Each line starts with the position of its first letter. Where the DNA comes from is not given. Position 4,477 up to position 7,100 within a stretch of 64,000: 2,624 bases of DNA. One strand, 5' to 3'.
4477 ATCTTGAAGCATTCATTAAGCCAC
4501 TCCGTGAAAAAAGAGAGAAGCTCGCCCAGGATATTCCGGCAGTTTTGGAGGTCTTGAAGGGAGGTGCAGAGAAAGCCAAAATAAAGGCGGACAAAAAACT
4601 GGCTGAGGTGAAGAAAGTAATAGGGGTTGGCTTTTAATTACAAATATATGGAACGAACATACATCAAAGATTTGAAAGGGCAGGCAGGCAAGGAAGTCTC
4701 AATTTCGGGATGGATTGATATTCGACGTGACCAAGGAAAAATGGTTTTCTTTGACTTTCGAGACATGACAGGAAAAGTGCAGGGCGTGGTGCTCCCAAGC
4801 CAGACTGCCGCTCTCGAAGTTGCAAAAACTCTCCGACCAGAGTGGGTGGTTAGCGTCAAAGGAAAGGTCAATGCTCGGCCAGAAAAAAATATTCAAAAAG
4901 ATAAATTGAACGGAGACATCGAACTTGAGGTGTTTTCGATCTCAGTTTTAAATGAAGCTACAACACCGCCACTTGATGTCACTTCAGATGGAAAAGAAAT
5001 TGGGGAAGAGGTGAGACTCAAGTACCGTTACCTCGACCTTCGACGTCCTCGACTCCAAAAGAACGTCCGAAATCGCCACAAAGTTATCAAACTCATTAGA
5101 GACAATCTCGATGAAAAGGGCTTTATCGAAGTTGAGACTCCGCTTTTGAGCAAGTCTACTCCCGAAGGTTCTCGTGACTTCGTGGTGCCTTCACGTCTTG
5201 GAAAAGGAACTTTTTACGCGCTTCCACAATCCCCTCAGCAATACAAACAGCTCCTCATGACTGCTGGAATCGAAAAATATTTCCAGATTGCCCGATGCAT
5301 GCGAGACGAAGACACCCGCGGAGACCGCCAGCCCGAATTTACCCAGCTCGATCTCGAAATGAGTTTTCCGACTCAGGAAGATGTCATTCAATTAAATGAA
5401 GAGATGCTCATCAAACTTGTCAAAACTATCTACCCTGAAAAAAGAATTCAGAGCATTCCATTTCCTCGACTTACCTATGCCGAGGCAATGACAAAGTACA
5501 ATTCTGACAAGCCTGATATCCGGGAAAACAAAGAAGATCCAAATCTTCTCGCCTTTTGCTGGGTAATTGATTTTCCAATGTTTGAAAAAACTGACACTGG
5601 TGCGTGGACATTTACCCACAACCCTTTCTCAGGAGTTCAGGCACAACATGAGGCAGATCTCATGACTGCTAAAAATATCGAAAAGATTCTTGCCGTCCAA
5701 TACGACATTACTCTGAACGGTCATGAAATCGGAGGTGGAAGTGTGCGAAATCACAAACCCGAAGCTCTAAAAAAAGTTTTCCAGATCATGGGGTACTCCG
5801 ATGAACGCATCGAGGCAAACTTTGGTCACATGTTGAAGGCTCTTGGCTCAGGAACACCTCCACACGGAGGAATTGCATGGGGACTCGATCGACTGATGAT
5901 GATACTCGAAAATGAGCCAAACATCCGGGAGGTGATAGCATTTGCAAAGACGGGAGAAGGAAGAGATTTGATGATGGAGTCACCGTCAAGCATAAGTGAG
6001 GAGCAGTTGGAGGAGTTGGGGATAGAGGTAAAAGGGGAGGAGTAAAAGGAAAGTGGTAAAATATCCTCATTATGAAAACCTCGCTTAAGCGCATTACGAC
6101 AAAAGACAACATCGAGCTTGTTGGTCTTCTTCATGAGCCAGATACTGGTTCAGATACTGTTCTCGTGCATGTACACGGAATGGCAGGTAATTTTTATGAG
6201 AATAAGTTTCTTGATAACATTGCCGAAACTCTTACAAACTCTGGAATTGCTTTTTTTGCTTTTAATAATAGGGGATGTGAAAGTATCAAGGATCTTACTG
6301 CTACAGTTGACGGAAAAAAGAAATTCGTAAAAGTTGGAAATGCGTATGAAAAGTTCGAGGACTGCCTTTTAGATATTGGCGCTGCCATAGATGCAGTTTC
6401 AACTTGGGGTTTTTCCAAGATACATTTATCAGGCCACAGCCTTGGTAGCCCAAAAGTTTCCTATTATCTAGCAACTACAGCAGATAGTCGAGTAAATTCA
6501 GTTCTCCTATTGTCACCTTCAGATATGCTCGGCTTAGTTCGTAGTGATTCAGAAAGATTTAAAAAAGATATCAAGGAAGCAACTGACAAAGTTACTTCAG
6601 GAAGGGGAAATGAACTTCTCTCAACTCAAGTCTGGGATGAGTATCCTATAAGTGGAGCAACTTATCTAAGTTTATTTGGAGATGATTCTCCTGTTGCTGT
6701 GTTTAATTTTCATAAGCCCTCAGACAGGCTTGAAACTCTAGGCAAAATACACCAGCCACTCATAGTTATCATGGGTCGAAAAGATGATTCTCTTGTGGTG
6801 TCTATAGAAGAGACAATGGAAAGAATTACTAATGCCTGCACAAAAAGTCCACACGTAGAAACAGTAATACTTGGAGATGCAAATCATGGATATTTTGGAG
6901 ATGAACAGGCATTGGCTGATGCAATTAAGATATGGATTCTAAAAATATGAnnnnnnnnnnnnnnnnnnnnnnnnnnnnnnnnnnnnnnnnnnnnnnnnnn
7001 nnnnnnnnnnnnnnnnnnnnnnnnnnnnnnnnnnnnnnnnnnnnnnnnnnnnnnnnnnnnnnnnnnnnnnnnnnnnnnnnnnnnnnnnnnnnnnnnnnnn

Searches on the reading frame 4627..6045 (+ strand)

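Call 63: search_protein_families(library=pfam, proteins=[window:4627-6045:+], max_evalue=0.0001)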
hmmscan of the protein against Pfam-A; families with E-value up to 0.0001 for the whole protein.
window:4627-6045:+ (472 aa): 2 families
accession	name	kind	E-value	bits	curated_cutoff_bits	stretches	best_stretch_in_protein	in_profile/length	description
PF00152.25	tRNA-synt_2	-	3.1e-110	368.5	25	1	127-442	2-307/308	tRNA synthetases class II (D, K and N)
PF01336.31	tRNA_anti-codon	-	5.7e-16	58.7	27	1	24-108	1-75/75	OB-fold nucleic acid binding domain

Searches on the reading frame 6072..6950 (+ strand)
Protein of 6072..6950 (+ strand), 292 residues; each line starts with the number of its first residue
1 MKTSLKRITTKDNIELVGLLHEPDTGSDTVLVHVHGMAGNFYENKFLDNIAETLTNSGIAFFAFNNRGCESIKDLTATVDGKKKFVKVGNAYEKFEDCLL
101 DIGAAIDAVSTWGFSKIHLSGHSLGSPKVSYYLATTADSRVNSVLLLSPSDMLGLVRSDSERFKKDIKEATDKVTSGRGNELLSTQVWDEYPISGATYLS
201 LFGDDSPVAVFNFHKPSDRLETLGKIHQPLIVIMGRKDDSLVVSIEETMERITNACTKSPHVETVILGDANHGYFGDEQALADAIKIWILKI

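Call 63: search_protein_families(library=pfam, proteins=[window:6072-6950:+], max_evalue=0.0001)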
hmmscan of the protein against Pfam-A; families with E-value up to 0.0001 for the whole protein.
window:6072-6950:+ (292 aa): 5 families
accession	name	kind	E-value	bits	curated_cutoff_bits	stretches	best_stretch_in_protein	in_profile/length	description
PF00561.26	Abhydrolase_1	-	1.2e-10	41.9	25.8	1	30-156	2-117/245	alpha/beta hydrolase fold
PF08538.16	DUF1749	-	1.5e-10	41.1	24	1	111-281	96-285/299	Protein of unknown function (DUF1749)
PF12697.13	Abhydrolase_6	-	1.5e-07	32.8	26.3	1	31-284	1-217/217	Alpha/beta hydrolase family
PF12146.15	Hydrolase_4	-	3.9e-07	30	27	1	28-149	4-109/239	Serine aminopeptidase, S33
PF20408.4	Abhydrolase_11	-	5.9e-05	23.3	27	0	28-146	2-104/193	Alpha/beta hydrolase domain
